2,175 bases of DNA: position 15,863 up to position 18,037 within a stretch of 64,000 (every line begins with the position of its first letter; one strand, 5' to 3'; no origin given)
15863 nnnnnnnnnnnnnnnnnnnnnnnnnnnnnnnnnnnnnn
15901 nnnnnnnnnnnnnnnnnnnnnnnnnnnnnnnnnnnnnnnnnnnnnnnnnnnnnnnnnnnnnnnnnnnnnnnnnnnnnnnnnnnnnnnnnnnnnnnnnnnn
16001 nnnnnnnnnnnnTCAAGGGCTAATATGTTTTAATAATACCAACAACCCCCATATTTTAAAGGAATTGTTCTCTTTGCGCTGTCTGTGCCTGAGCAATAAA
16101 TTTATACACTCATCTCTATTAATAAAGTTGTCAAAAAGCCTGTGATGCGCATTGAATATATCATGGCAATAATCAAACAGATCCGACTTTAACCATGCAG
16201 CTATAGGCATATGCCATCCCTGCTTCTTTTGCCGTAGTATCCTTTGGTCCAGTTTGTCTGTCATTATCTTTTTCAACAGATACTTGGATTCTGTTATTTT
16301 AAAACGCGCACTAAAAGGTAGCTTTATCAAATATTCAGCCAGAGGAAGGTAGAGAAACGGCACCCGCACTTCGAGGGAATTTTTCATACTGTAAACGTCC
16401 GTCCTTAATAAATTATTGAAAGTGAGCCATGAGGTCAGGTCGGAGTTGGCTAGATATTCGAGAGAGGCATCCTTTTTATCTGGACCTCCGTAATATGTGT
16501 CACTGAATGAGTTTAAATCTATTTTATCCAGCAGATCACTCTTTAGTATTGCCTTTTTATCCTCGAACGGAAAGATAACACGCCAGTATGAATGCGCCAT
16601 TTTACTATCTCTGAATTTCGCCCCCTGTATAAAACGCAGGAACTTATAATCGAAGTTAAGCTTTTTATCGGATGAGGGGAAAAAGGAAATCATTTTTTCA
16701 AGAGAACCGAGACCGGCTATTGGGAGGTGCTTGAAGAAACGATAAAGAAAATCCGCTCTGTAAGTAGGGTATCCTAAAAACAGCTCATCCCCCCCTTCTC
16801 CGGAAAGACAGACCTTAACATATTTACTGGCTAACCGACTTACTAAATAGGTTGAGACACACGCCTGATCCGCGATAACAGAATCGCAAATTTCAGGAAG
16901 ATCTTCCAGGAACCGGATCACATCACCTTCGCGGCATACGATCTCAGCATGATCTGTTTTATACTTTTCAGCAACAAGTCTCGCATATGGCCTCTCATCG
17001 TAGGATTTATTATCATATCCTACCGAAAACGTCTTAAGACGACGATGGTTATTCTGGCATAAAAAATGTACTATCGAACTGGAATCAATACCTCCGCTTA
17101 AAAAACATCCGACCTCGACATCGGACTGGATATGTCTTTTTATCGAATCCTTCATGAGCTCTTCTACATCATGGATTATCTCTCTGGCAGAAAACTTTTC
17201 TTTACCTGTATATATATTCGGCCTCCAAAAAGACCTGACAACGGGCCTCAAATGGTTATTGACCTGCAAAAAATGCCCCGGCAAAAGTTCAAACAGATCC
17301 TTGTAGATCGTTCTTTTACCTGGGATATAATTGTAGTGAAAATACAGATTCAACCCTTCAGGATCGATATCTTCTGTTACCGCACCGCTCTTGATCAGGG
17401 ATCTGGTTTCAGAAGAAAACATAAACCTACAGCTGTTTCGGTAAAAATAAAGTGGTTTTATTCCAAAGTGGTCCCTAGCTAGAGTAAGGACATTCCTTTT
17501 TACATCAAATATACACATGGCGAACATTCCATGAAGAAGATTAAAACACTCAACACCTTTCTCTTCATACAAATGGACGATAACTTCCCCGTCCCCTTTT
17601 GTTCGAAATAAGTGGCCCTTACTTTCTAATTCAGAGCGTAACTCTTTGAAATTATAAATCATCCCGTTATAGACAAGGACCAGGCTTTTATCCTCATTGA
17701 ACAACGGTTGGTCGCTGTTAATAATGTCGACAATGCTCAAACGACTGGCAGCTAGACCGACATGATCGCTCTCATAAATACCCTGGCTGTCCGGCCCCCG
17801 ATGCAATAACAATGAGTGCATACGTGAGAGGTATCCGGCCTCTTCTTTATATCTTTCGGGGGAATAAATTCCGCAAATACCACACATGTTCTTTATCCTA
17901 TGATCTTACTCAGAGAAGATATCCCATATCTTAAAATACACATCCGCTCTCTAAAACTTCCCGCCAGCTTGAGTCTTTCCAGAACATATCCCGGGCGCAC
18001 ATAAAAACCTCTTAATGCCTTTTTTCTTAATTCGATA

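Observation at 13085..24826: Seven-gene coupled operon: GT-C transferase, three B12-radical-SAM enzymes, AsnB, membrane GT2 and a Cys-less AsnB homologue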

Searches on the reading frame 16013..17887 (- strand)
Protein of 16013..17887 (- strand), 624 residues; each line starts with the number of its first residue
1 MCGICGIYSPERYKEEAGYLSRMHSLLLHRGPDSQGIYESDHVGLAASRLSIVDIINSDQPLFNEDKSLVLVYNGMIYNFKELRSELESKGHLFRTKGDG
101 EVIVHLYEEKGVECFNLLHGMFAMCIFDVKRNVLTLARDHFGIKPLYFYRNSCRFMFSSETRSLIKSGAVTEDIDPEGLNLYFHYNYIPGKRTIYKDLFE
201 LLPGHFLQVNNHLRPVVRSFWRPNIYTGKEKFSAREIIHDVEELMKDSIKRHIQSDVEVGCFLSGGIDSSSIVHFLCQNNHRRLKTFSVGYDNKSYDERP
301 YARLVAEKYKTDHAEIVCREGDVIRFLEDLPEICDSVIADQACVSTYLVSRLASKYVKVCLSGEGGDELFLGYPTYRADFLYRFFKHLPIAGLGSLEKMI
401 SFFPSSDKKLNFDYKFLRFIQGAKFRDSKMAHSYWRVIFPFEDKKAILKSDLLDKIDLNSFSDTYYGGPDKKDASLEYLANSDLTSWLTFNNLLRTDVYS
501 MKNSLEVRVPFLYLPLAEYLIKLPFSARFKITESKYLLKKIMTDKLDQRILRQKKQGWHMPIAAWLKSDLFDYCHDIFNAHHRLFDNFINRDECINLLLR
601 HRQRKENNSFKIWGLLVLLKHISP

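Call 5: search_protein_families(library=pfam, proteins=[window:16013-17887:-], max_evalue=0.01)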
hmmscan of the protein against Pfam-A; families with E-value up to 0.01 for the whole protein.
window:16013-17887:- (624 aa): 4 families
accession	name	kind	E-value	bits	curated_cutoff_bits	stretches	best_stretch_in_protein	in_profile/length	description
PF00733.27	Asn_synthase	-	4.7e-80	270.3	21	1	241-616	2-346/354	Asparagine synthase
PF13537.11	GATase_7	-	2.9e-41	140.8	25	1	48-165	2-122/123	Glutamine amidotransferase domain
PF13522.11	GATase_6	-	2.7e-36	124.9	27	1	32-160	1-130/130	Glutamine amidotransferase domain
PF06508.19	QueC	-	0.002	18.1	22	1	262-316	5-58/210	Queuosine biosynthesis protein QueC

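Call 6: search_protein_families(library=ncbifam, proteins=[window:16013-17887:-], max_evalue=0.01)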
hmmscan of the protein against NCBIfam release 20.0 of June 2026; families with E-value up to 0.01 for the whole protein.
window:16013-17887:- (624 aa): 9 families
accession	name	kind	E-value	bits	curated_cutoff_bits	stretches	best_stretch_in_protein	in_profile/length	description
TIGR03108.1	eps_aminotran_1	hypoth_equivalog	5.6e-134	448.1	816.9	1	1-621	1-624/628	XrtA/PEP-CTERM system amidotransferase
TIGR01536.1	asn_synth_AEB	equivalog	7.3e-128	427.8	267.1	1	2-557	1-516/517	asparagine synthase (glutamine-hydrolyzing)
TIGR03104.1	trio_amidotrans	equivalog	1.4e-102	343.9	570.1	2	1-376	1-383/589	N-acetylglutaminylglutamine amidotransferase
NF006949.0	PRK09431.1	equivalog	8.4e-86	288.7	499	3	1-167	1-168/554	asparagine synthase B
NF033535.1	lass_lactam_cya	exception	1.6e-66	225.3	525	2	1-369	1-375/668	lasso peptide isopeptide bond-forming cyclase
TIGR01134.1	purF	equivalog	3.6e-14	53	350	1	58-177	83-212/432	amidophosphoribosyltransferase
NF001484.0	PRK00331.1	subfamily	1.3e-12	46.9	381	1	61-166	87-200/601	isomerizing glutamine--fructose-6-phosphate transaminase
NF033561.1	macrolact_Ik_Al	subfamily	8.6e-11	41.1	300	1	131-382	90-343/561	albusnodin/ikarugamycin family macrolactam cyclase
TIGR01135.1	glmS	equivalog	9.3e-11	40.9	418.05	1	61-127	86-162/607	glutamine--fructose-6-phosphate transaminase (isomerizing)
